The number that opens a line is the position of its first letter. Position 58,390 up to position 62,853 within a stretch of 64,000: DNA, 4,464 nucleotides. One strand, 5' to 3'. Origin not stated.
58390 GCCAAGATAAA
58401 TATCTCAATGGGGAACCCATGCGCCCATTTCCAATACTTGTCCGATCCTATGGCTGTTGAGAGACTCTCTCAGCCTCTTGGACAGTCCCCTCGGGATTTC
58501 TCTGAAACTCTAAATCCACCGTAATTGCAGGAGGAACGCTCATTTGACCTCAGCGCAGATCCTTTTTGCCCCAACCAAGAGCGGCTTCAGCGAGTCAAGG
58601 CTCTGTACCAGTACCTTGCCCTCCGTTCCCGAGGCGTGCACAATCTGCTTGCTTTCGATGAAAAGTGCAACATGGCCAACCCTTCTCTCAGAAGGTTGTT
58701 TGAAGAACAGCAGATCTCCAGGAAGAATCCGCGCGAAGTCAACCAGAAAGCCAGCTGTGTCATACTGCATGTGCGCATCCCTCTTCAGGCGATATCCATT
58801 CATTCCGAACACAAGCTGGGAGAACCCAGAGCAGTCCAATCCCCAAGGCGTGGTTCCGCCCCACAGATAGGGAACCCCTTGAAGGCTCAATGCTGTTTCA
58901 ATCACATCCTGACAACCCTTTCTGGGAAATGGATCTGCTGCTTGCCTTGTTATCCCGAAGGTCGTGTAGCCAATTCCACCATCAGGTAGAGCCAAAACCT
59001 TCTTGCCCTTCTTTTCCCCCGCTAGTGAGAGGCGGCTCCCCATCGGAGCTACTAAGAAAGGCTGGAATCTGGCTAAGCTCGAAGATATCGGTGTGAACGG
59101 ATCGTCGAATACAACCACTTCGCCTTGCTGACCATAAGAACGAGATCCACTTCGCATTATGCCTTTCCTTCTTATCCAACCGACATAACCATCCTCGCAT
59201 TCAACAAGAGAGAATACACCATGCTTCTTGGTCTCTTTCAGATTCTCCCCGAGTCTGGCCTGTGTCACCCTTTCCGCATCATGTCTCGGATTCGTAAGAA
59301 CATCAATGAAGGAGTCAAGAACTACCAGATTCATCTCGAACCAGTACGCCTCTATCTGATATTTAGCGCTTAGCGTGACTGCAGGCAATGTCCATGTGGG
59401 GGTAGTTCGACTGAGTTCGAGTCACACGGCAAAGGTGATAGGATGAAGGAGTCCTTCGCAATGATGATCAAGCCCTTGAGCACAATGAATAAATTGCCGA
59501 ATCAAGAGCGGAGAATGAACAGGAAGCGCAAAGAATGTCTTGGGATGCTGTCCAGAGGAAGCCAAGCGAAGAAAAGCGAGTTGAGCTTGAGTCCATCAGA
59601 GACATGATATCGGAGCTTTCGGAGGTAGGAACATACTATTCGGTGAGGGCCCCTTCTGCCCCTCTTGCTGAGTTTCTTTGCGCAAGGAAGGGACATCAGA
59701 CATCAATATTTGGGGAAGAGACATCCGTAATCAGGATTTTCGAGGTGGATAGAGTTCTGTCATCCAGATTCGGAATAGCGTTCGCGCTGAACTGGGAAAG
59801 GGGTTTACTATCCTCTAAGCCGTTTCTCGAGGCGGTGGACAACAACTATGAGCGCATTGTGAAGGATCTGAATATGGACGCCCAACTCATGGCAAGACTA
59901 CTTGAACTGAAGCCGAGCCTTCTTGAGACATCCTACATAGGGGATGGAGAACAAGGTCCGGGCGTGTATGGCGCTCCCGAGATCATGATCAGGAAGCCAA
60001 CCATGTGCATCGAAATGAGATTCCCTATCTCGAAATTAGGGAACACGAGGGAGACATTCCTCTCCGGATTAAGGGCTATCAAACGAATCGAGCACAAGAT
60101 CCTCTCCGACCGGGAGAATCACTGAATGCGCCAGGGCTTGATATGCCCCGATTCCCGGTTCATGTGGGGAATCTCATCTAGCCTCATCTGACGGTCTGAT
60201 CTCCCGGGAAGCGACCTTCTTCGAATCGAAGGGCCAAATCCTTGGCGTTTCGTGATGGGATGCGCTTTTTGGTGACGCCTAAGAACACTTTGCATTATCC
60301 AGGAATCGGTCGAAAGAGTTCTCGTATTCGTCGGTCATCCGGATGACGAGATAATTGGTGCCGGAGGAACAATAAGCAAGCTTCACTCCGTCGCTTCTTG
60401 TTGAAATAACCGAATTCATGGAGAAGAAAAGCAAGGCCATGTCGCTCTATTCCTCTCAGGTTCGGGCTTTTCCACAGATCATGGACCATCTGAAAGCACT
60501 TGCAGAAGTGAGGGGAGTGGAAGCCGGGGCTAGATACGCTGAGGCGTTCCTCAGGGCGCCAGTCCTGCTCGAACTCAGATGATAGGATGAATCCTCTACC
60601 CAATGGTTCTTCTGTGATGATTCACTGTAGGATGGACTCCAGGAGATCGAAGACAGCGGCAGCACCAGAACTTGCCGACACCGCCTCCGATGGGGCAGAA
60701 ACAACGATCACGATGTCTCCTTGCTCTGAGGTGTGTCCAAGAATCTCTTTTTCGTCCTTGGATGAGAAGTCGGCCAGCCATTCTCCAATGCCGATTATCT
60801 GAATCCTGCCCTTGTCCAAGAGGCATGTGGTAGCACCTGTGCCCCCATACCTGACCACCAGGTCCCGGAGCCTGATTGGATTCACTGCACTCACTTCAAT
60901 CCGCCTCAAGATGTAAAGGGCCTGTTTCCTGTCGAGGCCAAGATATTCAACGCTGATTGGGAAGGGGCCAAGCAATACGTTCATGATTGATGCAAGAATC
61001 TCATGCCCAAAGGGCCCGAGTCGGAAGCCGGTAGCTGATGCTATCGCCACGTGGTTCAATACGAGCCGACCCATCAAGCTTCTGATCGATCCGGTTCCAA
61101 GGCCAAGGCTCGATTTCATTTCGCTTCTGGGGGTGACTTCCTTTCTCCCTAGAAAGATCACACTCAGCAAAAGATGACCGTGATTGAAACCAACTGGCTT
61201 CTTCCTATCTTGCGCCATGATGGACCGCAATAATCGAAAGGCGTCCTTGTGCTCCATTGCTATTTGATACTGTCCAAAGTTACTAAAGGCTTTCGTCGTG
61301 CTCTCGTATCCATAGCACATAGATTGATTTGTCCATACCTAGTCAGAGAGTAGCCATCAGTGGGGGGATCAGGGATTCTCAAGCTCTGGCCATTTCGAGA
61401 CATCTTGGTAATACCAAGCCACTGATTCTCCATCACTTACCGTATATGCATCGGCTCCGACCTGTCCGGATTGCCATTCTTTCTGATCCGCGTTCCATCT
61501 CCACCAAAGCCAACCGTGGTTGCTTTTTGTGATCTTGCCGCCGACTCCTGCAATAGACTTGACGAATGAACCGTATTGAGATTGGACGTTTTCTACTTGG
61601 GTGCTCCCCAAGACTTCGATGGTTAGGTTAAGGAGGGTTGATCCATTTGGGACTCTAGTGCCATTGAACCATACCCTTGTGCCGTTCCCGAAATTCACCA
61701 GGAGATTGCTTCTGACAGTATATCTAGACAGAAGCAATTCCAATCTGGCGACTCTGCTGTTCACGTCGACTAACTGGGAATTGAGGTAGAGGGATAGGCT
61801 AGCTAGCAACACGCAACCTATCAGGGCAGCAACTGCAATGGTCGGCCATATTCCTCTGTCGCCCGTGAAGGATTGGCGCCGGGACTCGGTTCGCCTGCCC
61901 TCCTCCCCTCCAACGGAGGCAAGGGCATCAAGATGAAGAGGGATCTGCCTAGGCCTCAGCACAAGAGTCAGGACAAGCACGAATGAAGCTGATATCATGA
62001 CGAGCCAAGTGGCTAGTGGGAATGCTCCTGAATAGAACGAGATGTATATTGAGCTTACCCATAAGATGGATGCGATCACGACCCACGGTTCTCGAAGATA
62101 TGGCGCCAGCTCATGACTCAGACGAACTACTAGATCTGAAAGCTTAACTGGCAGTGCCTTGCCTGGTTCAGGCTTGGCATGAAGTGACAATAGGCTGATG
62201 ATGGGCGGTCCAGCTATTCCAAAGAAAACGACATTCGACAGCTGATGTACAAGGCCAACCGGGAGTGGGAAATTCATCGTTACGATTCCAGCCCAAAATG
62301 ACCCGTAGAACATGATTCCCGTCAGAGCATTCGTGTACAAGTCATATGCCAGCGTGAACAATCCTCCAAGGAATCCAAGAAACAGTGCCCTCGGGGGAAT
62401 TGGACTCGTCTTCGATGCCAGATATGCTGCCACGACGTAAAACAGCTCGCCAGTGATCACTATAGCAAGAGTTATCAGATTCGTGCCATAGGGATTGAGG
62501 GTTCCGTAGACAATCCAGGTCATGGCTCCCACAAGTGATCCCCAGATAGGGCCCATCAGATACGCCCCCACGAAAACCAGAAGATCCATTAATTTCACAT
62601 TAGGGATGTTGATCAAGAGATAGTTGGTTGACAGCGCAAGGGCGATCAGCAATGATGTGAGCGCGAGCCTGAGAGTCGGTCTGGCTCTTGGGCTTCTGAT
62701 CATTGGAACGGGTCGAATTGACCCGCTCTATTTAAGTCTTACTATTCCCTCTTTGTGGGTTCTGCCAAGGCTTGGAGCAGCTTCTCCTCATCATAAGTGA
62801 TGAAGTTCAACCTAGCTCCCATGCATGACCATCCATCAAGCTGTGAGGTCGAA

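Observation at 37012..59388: Candidate archaeal pathway for eating bacterial peptidoglycan stem peptides (YkfC-like peptidase, Ala-Glu epimerase, DAP decarboxylase)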

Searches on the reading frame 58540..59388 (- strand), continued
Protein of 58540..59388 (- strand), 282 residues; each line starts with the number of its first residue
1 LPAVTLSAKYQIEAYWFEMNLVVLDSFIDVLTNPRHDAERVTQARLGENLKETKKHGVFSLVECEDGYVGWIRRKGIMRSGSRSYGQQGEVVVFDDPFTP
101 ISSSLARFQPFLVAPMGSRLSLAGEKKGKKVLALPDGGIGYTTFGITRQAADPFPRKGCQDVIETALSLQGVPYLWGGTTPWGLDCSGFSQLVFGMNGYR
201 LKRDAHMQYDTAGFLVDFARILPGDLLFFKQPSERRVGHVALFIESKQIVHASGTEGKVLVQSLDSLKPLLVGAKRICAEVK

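Call 51: list_cluster_members(proteins=[P0003, P0125, P0251, P0248, P0027, P0164])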
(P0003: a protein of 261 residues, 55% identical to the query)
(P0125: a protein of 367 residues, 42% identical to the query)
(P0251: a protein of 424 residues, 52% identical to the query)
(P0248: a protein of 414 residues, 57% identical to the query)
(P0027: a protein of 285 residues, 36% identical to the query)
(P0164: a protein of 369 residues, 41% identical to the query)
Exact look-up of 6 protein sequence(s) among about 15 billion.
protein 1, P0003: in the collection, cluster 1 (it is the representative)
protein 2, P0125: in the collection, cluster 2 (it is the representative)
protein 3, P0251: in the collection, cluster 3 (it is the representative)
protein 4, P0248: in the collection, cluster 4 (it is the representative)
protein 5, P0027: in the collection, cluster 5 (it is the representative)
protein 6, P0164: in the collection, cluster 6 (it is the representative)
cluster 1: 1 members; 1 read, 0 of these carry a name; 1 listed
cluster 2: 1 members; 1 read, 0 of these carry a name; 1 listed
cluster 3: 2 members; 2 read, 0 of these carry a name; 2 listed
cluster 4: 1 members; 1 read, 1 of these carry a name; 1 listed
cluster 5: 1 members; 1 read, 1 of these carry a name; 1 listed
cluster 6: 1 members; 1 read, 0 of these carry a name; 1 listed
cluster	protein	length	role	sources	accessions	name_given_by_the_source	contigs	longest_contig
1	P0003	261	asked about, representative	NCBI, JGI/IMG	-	-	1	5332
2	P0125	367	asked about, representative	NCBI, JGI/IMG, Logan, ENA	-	-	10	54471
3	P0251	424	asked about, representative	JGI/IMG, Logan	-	-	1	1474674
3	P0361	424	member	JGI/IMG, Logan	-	-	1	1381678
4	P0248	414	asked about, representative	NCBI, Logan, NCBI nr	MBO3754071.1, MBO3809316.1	MAG: diaminopimelate decarboxylase [Candidatus Brockarchaeota archaeon] | diaminopimelate decarboxylase [Candidatus Brockarchaeota archaeon]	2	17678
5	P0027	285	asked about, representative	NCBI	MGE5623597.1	MAG: NlpC/P60 family protein [Methanocella sp.]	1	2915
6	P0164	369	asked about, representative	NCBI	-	-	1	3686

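Call 65: search_protein_families(library=pfam, proteins=[L039:5482-6534:+, L039:6550-8928:+, L039:8937-9944:-, L039:9962-10753:+, L039:10744-11727:+, L039:11736-12893:-, L039:13236-14783:+], max_evalue=0.01)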
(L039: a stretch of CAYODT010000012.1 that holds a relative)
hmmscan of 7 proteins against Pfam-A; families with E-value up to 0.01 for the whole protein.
L039:5482-6534:+ (350 aa): 1 family
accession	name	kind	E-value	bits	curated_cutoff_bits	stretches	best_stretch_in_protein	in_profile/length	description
PF13354.11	Beta-lactamase2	-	3.8e-50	170.6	22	1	96-315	2-213/214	Beta-lactamase enzyme family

L039:6550-8928:+ (792 aa): 4 families
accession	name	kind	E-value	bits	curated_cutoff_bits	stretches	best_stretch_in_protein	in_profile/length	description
PF00749.27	tRNA-synt_1c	-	2.5e-89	299.7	23.4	1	39-348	2-313/314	tRNA synthetases class I (E and Q), catalytic domain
PF02637.23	GatB_Yqey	-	2.1e-29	102.7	27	1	650-790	2-148/148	GatB domain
PF20974.2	tRNA-synt_1c_C2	-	1.5e-19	70.8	23.9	1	477-562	1-68/69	tRNA synthetases class I (E and Q), anti-codon binding domain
PF03950.23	tRNA-synt_1c_C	-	8.9e-18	64.8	23.9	1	404-466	36-89/91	tRNA synthetases class I (E and Q), anti-codon binding domain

L039:8937-9944:- (335 aa): 2 families
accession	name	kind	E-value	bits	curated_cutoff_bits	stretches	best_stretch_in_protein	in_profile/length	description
PF13378.12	MR_MLE_C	-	5.7e-32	111.6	29.4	1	137-334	4-215/219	Enolase C-terminal domain-like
PF02746.21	MR_MLE_N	-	8.7e-08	32.8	22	1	10-115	8-117/117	Mandelate racemase / muconate lactonizing enzyme, N-terminal domain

L039:9962-10753:+ (263 aa): 4 families
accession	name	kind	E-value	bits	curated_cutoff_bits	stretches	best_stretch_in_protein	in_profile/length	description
PF00877.26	NLPC_P60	-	1.7e-22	79.8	23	1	148-239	2-98/105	NlpC/P60 family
PF08239.17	SH3_3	-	1.9e-09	38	27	2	13-57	4-49/54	Bacterial SH3 domain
PF18348.7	SH3_16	-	2.3e-08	34.1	25.8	1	14-60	1-48/49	Bacterial dipeptidyl-peptidase Sh3 domain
PF06347.19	SH3_4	-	0.00091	19.4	24.1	0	76-127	4-55/56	Bacterial SH3 domain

L039:10744-11727:+ (327 aa): 1 family
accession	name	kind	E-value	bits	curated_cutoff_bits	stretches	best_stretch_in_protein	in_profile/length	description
PF01244.27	Peptidase_M19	-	1.7e-49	169.2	26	1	3-323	7-318/319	Membrane dipeptidase (Peptidase family M19)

L039:11736-12893:- (385 aa): 3 families
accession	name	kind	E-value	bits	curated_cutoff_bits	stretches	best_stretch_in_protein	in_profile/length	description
PF02784.22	Orn_Arg_deC_N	-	1.8e-41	142.6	23.4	1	29-255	2-247/247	Pyridoxal-dependent decarboxylase, pyridoxal binding domain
PF00278.28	Orn_DAP_Arg_deC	-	5.3e-19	68.7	23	1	23-342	1-95/95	Pyridoxal-dependent decarboxylase, C-terminal sheet domain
PF01168.26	Ala_racemase_N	-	0.003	17.8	24.1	1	27-188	2-159/220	Alanine racemase, N-terminal domain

L039:13236-14783:+ (515 aa): 5 families
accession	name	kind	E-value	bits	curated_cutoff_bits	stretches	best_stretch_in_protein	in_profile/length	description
PF00072.30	Response_reg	-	1.4e-29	103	30.2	1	7-115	1-111/111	Response regulator receiver domain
PF02518.31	HATPase_c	-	3.6e-28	98.6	26.4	1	402-514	2-110/111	Histidine kinase-, DNA gyrase B-, and HSP90-like ATPase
PF00512.31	HisKA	-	5.6e-14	52.4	26.9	1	293-354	2-65/66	His Kinase A (phospho-acceptor) domain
PF00486.34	Trans_reg_C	-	4e-13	49.7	26.2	1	146-195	2-51/77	Transcriptional regulatory protein, C terminal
PF00672.30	HAMP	-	5.1e-09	36.7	25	1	246-287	11-52/53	HAMP domain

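Call 66: predict_structure(alignment_id=A4)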
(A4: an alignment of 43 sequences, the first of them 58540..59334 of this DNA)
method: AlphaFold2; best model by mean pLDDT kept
length: 264 residues; sequences in the alignment: 43
mean_pLDDT: 96.7   pTM: 0.93
mean pLDDT of the five models: 96.7, 96.7, 96.4, 96.3, 96.3
residues with pLDDT >= 90: 254; 70-90: 7; 50-70: 2; < 50: 1
segments of 3 or more residues with pLDDT < 50: none
pLDDT, mean of each block of 10 residues (from residue 1): 97 98 98 98 97 98 88 98 97 98 98 97 98 96 98 98 98 98 97 96 98 98 98 98 98 98 60
secondary structure, 60 per line:
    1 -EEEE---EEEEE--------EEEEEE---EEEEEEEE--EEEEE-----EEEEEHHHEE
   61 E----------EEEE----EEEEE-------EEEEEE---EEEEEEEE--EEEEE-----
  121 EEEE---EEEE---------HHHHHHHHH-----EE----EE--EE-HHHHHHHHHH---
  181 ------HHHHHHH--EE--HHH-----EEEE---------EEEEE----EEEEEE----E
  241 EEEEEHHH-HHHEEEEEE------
elements in order: E2-5 E9-13 E22-27 E31-38 E41-45 E51-55 E59-61 E72-75 E80-84 E92-97 E101-108 E111-115 E121-124 E128-131 H141-149 H168-177 H187-193 E208-211 E221-225 E230-235 E240-245 E253-258
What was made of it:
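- On YkfC/DPP-VI subfamily of NlpC/P60 peptidases: AF2 pLDDT 96.7 and pTM 0.93 (call 66).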

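Call 68: fold_search(model_id=the predicted structure, library=pdb)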
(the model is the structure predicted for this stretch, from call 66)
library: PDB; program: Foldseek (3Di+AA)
matches with E <= 10: 1196; with E <= 0.001: 66
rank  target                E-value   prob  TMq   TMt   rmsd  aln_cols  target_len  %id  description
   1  3npf_B                7.2e-21  1.00  0.87  0.78   2.7       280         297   26  Crystal structure of a putative dipeptidyl-peptidase VI (BACOVA_00612) from Bacteroides ovatus at 1.72 A resolution (released 2010-07-28)
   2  3npf_A                3.0e-20  1.00  0.86  0.75   2.7       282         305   26  Crystal structure of a putative dipeptidyl-peptidase VI (BACOVA_00612) from Bacteroides ovatus at 1.72 A resolution (released 2010-07-28)
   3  4r0k_A                3.8e-20  1.00  0.87  0.77   2.7       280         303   24  Crystal structure of a putative dipeptidyl-peptidase VI (BT_1314) from Bacteroides thetaiotaomicron VPI-5482 at 1.75 A (released 2014-08-20)
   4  4r0k_B                6.1e-20  1.00  0.87  0.76   2.7       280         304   25  Crystal structure of a putative dipeptidyl-peptidase VI (BT_1314) from Bacteroides thetaiotaomicron VPI-5482 at 1.75 A (released 2014-08-20)
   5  3pvq_A                7.2e-20  1.00  0.87  0.77   2.9       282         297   24  Crystal structure of a putative dipeptidyl-peptidase VI (BT_1314) from BACTEROIDES THETAIOTAOMICRON VPI-5482 at 2.10 A (released 2011-02-02)
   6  3h41                  1.6e-19  1.00  0.90  0.78   2.7       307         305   22  CRYSTAL STRUCTURE OF A NLPC/P60 FAMILY PROTEIN (BCE_2878) FROM BACILLUS CEREUS ATCC 10987 AT 1.79 A RESOLUTION (released 2009-05-05)
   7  6biq_A                1.2e-13  1.00  0.50  0.49  10.9       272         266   18  Structure of NlpC2 from Trichomonas vaginalis (released 2018-11-07)
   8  6bim                  8.5e-13  1.00  0.49  0.47  10.8       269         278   18  Structure of NlpC1 from Trichomonas vaginalis (released 2018-11-07)
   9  2hbw                  9.0e-13  1.00  0.62  0.74   6.5       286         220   20  Crystal structure of a putative endopeptidase (ava_3396) from anabaena variabilis atcc 29413 at 1.05 A resolution (released 2006-08-08)
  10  6biq_D                1.4e-12  1.00  0.49  0.49  10.4       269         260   18  Structure of NlpC2 from Trichomonas vaginalis (released 2018-11-07)
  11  6biq_B                1.8e-12  1.00  0.50  0.49  10.9       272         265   18  Structure of NlpC2 from Trichomonas vaginalis (released 2018-11-07)
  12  2evr                  1.8e-11  1.00  0.63  0.75   7.8       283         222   20  CRYSTAL STRUCTURE OF A PUTATIVE GAMMA-D-GLUTAMYL-L-DIAMINO ACID ENDOPEPTIDASE (NPUN_R0659) FROM NOSTOC PUNCTIFORME PCC 7 (released 2005-11-22)
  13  6sqx_A                3.8e-10  1.00  0.63  0.39   7.0       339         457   15  Insights into a novel NlpC/P60 Endopeptidase from Photobacterium damselae subsp. piscicida (released 2020-09-30)
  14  7cfl_A                9.0e-10  1.00  0.44  0.89   1.5       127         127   33  X-ray structure of autolysin Acd24020 catalytic domain from Clostridium difficile (released 2020-11-25)
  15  6sqx_B                1.2e-09  1.00  0.62  0.38   7.1       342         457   15  Insights into a novel NlpC/P60 Endopeptidase from Photobacterium damselae subsp. piscicida (released 2020-09-30)
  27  8er5_B                4.4e-08  1.00  0.41  0.84   4.4       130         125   26  Crystal Structure of NlpC/P60 domain from Clostridium innocuum NlpC/P60 domain-containing protein CI_01448. (released 2023-10-18)
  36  4fdy_A                1.2e-07  1.00  0.41  0.37   2.3       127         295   31  Crystal structure of a similar to lipoprotein, NLP/P60 family (SAV0400) from Staphylococcus aureus subsp. aureus Mu50  (released 2012-07-25)
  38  8er5_A                1.5e-07  1.00  0.41  0.83   2.4       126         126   27  Crystal Structure of NlpC/P60 domain from Clostridium innocuum NlpC/P60 domain-containing protein CI_01448. (released 2023-10-18)
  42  3i86_A                3.6e-07  1.00  0.40  0.75   3.0       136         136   29  Crystal structure of the P60 Domain from M. avium subspecies paratuberculosis antigen MAP1204 (released 2010-07-21)
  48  3i86_B                2.1e-06  1.00  0.40  0.74   3.0       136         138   29  Crystal structure of the P60 Domain from M. avium subspecies paratuberculosis antigen MAP1204 (released 2010-07-21)
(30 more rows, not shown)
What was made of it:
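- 58540..59334 (-): Cytoplasmic YkfC/DPP-VI-type SH3b1-SH3b2-NlpC/P60 cysteine peptidase, 264 aa. The largest possible ORF runs to the TTG at 59388. The AF2 model has pLDDT 96.7 and TMq 0.87-0.90 to 3npf/3h41 (calls 66, 68).
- On YkfC/DPP-VI subfamily of NlpC/P60 peptidases: Foldseek TMq 0.87-0.90 and rmsd 2.7 A over about 280-307 columns to 3npf, 4r0k and 3h41 (call 68).
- The full-length fold matches DPP VI and BcYkfC (calls 66, 68).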

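Call 73: search_protein_families(library=ncbifam, proteins=[L039:11736-12893:-, L039:8937-9944:-, L039:9962-10753:+], max_evalue=1e-20)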
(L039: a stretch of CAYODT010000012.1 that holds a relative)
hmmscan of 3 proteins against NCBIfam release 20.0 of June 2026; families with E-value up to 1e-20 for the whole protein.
L039:11736-12893:- (385 aa): 4 families
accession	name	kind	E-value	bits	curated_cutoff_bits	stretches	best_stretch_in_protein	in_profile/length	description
TIGR01048.1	lysA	equivalog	9.3e-91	304.4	297.9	1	14-382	18-414/417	diaminopimelate decarboxylase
NF006515.0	PRK08961.1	equivalog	6.7e-63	212.9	802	1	16-359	498-855/861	bifunctional aspartate kinase/diaminopimelate decarboxylase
TIGR03099.1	dCO2ase_PEP1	hypoth_equivalog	8.7e-45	153.5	478.45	1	20-362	24-397/398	pyridoxal-dependent decarboxylase, exosortase A system-associated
NF052544.1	OrLyDeCDokD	equivalog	4.9e-28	97.9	700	1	17-221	38-256/461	ornithine/lysine decarboxylase DokD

L039:8937-9944:- (335 aa): 5 families
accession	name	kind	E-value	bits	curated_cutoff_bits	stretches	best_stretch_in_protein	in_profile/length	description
NF042940.1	racemase_DgcA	equivalog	7.7e-56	189.6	400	1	11-310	8-303/323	N-acetyl-D-Glu racemase DgcA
NF041118.1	A_G_epim_Thtga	equivalog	3.6e-35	121.7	500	1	12-318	14-335/341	L-Ala-D/L-Glu epimerase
NF011708.0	PRK15129.1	equivalog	9.2e-33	113.6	343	1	15-309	15-307/321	L-Ala-D/L-Glu epimerase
TIGR02534.1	mucon_cyclo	subfamily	8.8e-32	110.5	334.95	1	77-332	87-355/368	muconate/chloromuconate family cycloisomerase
TIGR01928.1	menC_lowGC_arch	equivalog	7.4e-23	81.1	200.65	1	45-295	47-300/325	o-succinylbenzoate synthase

L039:9962-10753:+ (263 aa): 0 families
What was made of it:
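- L039 adds an M19 dipeptidase and a lysA that passes TIGR01048 (calls 65, 73).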

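Call 74: find_related_loci(query=window:58540-59334:-, collection=metagenome_contigs, flank=10000)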
Query window:58540-59334:- (264 aa) in metagenome_contigs; peptide patterns used: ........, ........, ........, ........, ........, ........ (x = any residue, [..] = any of these).
600 stretches matched a pattern (row limit reached: there are more); 7 encode a relative of the query (tblastn E <= 1e-3); 7 distinct loci.
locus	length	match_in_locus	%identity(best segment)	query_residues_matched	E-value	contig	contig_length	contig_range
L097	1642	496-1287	99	1-264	0e+0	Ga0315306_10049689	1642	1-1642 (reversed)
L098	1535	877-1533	100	1-219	2e-162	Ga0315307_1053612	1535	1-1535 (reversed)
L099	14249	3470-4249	32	1-259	2e-28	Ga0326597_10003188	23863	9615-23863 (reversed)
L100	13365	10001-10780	32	1-259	2e-28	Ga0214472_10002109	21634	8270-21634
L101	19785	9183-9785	28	12-250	2e-20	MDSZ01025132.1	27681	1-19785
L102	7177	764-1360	28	12-245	2e-17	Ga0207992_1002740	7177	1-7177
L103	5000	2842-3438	28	12-245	5e-17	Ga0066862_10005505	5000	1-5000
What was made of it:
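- Tried and rejected: Metagenome scan (call 74).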

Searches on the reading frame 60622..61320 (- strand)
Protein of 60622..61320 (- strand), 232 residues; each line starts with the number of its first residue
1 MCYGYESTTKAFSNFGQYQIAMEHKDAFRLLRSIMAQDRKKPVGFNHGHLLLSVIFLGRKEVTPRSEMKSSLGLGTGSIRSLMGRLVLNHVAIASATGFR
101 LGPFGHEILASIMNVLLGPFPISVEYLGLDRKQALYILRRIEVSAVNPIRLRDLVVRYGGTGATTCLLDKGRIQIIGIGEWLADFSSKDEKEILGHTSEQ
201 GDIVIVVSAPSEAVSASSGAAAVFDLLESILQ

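Call 18: search_protein_families(library=pfam, proteins=[window:60622-61320:-])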
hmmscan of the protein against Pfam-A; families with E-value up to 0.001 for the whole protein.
window:60622-61320:- (232 aa): 2 families
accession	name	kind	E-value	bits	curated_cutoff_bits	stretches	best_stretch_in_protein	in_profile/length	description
PF14544.11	DUF4443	-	5.7e-10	39.5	27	1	138-222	10-95/100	Domain of unknown function (DUF4443)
PF22167.2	PH0730-like_N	-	0.00088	19.8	30.2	0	52-106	6-59/60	PH0730-like, N-terminal domain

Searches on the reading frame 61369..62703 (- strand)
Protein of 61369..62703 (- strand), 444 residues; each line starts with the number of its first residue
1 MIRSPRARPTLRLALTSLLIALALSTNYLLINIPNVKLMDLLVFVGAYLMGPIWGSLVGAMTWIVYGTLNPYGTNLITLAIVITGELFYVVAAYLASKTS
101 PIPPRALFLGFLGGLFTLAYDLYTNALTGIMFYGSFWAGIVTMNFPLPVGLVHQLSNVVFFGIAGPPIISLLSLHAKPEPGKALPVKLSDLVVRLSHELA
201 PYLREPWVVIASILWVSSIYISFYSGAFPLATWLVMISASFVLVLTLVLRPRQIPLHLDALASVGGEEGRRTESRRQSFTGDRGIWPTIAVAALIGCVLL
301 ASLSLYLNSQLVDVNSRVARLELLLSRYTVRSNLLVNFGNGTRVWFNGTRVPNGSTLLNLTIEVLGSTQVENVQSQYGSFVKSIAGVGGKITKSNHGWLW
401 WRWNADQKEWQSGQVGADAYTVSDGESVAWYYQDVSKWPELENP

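Call 18: search_protein_families(library=pfam, proteins=[window:61369-62703:-])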
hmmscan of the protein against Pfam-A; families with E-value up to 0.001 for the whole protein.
window:61369-62703:- (444 aa): 2 families
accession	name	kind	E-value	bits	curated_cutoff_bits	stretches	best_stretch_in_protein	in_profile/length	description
PF12822.12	ECF_trnsprt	-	6e-07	30.1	30.7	1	12-138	2-144/169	ECF transporter, substrate-specific component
PF14478.12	DUF4430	-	8.5e-05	23.4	23.8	1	368-433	12-71/72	Domain of unknown function (DUF4430)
